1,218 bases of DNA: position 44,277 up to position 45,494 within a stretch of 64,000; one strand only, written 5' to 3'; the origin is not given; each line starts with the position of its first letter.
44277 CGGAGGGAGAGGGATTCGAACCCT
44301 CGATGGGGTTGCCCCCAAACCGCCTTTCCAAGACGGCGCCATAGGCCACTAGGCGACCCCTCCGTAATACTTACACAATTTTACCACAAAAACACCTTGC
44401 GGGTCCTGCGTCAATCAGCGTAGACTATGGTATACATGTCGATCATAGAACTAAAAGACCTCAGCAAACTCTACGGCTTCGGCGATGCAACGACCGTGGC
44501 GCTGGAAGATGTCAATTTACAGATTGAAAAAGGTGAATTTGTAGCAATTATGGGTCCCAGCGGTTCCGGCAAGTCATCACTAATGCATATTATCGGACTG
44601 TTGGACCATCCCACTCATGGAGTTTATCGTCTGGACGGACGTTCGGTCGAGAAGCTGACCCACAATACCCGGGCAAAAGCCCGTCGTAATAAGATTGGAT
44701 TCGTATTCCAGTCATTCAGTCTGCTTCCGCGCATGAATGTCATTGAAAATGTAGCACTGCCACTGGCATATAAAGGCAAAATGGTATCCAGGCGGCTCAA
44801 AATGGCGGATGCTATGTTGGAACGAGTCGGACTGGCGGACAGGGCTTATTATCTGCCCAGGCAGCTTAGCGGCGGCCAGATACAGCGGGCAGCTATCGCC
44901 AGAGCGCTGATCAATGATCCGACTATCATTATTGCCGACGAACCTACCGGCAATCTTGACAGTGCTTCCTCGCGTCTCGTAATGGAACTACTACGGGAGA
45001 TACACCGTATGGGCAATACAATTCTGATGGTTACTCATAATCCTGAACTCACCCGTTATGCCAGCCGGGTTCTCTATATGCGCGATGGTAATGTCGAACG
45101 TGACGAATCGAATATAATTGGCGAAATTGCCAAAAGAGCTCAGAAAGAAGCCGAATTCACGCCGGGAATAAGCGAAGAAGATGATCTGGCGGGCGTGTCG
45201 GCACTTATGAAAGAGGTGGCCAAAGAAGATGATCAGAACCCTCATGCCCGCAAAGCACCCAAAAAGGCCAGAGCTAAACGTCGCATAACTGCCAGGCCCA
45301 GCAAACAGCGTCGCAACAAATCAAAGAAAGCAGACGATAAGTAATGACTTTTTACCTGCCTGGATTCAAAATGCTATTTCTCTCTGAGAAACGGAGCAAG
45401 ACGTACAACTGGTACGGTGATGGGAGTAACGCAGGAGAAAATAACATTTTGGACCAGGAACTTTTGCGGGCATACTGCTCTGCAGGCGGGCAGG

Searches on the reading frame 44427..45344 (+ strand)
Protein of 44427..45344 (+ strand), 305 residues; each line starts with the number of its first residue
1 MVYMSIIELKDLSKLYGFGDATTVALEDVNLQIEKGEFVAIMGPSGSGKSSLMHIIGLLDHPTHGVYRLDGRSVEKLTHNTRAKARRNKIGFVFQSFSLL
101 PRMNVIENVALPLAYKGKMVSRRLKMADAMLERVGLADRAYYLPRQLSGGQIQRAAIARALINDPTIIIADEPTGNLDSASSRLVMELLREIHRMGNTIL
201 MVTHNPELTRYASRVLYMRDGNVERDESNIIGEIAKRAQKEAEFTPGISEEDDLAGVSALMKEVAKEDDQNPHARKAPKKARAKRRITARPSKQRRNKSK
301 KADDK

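Call 37: search_protein_families(library=pfam, proteins=[window:44427-45344:+], max_evalue=0.01)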
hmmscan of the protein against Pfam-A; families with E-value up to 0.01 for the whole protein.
window:44427-45344:+ (305 aa): 6 families
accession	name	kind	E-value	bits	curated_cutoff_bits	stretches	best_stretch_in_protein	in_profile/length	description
PF00005.33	ABC_tran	-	3.8e-33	115.4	25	1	26-174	1-136/137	ABC transporter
PF13304.12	AAA_21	-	1.1e-08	35.9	27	1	144-208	235-302/304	AAA domain, putative AbiEii toxin, Type IV TA system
PF02463.25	SMC_N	-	3.2e-06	27.2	40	1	36-217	24-210/220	RecF/RecN/SMC N terminal domain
PF20703.3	nSTAND1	-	9.1e-05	22.7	27.1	1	28-54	25-51/379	Novel STAND NTPase 1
PF13555.12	AAA_29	-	0.002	18.3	27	1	30-53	16-39/61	P-loop containing region of AAA domain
PF13191.12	AAA_16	-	0.0058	17.6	32.6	0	35-75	23-62/167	AAA ATPase domain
